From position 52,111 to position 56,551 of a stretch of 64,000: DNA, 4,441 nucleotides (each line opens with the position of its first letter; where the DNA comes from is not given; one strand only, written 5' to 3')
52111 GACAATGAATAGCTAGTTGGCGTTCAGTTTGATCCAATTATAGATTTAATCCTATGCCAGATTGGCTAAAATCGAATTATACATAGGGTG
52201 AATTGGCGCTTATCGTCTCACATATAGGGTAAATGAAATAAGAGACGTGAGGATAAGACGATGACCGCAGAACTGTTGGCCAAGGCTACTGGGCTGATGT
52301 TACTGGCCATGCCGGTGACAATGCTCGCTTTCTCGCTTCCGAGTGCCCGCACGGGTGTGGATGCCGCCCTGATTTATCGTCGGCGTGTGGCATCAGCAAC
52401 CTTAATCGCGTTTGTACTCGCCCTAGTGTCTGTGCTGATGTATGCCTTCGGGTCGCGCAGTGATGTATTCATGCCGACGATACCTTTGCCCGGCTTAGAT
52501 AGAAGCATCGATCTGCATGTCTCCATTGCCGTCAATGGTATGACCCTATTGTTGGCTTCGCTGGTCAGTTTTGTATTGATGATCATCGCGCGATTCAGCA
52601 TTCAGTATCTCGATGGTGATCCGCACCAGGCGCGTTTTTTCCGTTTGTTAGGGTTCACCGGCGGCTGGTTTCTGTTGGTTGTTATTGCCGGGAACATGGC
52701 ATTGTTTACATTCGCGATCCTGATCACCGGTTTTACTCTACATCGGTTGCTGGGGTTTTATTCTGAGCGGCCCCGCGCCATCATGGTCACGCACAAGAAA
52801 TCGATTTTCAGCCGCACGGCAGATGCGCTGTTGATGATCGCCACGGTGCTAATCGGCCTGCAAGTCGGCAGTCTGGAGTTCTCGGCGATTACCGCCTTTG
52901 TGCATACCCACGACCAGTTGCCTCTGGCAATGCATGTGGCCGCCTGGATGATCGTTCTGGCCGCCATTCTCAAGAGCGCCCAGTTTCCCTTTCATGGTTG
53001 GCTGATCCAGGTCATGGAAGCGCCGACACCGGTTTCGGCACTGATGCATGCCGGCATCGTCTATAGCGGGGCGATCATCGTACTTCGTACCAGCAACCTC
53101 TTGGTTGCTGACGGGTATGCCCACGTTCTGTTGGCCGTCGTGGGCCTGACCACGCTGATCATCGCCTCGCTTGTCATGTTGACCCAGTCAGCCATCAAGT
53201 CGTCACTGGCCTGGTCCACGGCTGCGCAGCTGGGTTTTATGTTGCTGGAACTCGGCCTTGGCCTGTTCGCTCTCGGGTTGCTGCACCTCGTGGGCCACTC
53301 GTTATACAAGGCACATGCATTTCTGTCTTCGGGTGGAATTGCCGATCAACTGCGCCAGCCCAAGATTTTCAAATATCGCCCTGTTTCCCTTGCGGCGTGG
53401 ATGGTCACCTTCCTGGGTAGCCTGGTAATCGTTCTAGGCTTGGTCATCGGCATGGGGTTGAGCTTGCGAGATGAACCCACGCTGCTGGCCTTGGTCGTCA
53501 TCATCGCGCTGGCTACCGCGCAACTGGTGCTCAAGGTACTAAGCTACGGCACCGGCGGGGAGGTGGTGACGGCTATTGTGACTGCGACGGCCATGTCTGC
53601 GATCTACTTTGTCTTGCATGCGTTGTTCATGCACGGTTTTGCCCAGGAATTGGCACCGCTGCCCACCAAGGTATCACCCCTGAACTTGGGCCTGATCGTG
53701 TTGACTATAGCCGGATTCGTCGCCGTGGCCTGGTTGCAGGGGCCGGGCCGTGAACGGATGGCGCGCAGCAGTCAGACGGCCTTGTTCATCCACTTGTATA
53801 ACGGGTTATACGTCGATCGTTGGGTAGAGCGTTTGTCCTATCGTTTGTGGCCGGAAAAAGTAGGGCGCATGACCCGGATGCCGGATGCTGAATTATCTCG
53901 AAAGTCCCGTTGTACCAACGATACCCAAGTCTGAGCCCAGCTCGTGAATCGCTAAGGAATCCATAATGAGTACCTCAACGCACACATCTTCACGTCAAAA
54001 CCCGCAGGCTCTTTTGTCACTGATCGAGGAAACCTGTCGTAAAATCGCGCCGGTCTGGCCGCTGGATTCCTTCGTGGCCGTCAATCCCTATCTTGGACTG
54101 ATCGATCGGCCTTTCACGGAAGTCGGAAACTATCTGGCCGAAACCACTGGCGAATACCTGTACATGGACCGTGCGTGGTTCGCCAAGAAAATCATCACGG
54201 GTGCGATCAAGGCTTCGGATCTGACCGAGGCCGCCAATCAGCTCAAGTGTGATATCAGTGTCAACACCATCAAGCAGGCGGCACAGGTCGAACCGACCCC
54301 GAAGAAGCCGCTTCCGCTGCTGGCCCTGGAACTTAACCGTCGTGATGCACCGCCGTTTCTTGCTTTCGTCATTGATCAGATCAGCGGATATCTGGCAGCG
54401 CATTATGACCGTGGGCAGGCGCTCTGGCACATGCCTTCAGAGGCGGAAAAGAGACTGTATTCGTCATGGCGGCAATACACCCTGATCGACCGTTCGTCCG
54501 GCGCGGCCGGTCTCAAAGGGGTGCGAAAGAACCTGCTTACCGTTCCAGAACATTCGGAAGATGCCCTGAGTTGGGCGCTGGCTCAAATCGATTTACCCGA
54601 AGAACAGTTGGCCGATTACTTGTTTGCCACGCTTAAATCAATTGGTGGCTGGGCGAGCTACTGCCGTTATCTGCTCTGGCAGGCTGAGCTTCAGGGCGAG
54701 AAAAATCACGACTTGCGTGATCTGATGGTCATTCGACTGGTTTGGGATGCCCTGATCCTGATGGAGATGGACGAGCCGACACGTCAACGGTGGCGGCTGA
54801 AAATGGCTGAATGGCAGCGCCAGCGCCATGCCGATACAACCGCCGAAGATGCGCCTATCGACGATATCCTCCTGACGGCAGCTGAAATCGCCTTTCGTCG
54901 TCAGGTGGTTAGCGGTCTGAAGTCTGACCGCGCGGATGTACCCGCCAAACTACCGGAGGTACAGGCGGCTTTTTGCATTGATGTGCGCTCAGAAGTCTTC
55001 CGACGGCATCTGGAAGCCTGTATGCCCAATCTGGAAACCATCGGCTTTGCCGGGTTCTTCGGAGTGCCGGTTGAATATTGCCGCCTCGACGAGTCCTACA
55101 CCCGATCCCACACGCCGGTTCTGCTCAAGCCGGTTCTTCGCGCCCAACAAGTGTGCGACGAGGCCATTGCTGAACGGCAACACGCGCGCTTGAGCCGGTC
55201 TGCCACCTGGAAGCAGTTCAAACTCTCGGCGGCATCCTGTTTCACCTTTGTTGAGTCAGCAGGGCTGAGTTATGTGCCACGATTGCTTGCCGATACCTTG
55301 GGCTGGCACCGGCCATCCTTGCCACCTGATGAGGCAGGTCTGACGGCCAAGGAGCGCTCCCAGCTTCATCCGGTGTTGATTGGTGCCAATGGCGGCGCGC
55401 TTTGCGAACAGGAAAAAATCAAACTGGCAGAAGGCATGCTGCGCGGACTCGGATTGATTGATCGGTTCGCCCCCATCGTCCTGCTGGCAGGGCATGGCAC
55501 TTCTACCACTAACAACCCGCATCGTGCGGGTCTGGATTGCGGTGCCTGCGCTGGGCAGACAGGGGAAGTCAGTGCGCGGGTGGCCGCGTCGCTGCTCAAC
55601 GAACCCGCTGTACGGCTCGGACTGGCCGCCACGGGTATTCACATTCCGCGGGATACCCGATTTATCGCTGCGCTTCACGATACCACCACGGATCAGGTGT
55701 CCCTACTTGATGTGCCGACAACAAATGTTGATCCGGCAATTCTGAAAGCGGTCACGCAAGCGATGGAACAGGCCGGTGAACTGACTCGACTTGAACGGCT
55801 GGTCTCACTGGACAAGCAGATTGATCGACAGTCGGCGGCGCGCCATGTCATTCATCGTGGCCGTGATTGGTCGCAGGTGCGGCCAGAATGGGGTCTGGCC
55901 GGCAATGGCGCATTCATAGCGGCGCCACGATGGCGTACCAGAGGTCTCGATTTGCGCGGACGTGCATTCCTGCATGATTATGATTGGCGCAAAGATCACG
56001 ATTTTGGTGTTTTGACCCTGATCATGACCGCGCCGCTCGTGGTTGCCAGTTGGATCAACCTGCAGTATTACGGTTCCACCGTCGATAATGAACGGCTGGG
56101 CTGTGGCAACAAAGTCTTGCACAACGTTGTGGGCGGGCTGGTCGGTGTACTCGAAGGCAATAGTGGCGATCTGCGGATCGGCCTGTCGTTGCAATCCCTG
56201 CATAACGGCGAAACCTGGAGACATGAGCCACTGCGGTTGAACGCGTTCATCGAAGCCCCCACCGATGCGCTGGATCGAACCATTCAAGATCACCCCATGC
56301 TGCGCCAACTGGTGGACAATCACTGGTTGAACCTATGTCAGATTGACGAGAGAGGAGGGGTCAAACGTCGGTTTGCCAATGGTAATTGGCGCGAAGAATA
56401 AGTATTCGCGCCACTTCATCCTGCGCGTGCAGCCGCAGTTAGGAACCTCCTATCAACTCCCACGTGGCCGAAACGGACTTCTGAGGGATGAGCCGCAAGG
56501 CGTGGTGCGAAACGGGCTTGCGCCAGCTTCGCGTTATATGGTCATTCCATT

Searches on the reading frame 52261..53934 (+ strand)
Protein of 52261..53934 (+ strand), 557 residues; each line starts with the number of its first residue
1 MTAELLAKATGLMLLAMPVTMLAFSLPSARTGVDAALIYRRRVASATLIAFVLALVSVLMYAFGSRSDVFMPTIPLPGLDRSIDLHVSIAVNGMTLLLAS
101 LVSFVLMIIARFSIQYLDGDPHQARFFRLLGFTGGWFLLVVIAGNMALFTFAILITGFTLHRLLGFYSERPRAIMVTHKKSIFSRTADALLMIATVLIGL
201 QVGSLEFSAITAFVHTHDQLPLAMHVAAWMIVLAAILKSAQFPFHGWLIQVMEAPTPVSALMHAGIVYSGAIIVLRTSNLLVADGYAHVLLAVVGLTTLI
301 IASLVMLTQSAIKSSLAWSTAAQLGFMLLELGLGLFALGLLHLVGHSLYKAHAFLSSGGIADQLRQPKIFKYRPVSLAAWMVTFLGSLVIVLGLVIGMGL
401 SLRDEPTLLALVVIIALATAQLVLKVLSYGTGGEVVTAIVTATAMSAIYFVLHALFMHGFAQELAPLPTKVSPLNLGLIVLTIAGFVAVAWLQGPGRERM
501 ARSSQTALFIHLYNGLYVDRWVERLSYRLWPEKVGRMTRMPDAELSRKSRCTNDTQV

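Call 58: search_protein_families(library=pfam, proteins=[window:52261-53934:+], max_evalue=0.00001)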
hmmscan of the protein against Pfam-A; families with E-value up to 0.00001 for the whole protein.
window:52261-53934:+ (557 aa): 2 families
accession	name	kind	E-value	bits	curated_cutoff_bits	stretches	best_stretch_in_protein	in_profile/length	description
PF00361.26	Proton_antipo_M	-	1.7e-33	116.6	21.5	1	143-385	1-254/294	NADH:quinone oxidoreductase/Mrp antiporter, TM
PF00662.26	Proton_antipo_N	-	1.7e-07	31.5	24.5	1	82-127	6-51/51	NADH-Ubiquinone oxidoreductase (complex I), chain 5 N-terminus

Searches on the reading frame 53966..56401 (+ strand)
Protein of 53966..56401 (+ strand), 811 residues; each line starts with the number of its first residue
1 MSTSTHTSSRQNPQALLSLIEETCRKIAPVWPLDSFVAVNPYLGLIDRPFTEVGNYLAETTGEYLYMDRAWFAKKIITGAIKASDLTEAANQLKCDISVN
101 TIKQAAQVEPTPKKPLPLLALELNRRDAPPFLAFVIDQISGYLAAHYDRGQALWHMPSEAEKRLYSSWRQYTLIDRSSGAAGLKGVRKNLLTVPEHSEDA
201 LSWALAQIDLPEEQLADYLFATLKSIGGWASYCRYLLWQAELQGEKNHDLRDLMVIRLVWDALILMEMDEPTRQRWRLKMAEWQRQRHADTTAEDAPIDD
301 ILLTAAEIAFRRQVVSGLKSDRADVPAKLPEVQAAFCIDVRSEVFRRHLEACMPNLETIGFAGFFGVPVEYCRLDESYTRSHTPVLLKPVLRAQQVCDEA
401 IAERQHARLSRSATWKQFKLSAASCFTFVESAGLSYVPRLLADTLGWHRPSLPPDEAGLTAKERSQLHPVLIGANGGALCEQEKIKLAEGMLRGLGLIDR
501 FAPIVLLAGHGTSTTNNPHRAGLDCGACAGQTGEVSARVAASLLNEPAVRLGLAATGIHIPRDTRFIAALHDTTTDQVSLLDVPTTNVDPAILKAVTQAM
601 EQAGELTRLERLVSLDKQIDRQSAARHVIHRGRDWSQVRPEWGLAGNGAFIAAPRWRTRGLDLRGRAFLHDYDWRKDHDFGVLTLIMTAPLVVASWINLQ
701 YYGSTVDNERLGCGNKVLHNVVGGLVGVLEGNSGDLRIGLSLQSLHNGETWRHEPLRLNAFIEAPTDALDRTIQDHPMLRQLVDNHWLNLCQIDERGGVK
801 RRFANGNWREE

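Call 58: search_protein_families(library=pfam, proteins=[window:53966-56401:+], max_evalue=0.00001)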
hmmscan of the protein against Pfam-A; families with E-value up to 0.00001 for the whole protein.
window:53966-56401:+ (811 aa): 1 family
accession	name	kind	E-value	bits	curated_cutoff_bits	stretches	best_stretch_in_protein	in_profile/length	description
PF10070.14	DabA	-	1.5e-260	867.2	25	1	20-788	1-747/747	Probable inorganic carbon transporter subunit DabA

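Call 80: list_cluster_members(proteins=[window:53966-56401:+, window:46424-48010:+, window:22289-24775:+, window:35447-36580:-, window:20512-21963:-])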
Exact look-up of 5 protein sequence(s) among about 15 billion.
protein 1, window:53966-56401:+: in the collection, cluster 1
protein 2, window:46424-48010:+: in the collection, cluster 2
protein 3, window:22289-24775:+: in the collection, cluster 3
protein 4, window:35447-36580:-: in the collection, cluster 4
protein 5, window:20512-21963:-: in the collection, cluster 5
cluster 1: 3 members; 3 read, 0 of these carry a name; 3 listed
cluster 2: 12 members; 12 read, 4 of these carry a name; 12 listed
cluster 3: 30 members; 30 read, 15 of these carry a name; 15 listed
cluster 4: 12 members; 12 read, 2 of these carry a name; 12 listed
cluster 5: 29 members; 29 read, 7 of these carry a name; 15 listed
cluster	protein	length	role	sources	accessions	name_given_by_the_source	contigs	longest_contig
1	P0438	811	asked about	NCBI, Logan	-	-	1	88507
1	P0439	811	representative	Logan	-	-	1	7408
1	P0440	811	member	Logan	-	-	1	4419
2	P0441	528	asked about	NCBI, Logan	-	-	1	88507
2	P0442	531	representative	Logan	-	-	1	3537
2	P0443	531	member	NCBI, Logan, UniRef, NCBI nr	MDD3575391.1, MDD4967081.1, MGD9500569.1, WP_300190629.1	carboxysome shell carbonic anhydrase [Halothiobacillus sp.] | carboxysome shell carbonic anhydrase n=1 Tax=Halothiobacillus sp. TaxID=1891311 ...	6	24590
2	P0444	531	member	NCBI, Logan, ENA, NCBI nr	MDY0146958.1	MAG: carboxysome shell carbonic anhydrase [Halothiobacillus sp.] | carboxysome shell carbonic anhydrase [Halothiobacillus sp.]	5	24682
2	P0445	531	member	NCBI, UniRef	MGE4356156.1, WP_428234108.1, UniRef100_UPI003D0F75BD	carboxysome shell carbonic anhydrase [Halothiobacillus sp.] | carboxysome shell carbonic anhydrase n=1 Tax=Halothiobacillus sp. TaxID=1891311 ...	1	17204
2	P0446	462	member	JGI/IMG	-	carboxysome shell carbonic anhydrase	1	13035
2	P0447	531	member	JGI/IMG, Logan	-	-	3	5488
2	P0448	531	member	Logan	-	-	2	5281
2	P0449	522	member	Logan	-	-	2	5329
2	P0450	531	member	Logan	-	-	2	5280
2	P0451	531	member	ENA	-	-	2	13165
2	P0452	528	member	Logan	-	-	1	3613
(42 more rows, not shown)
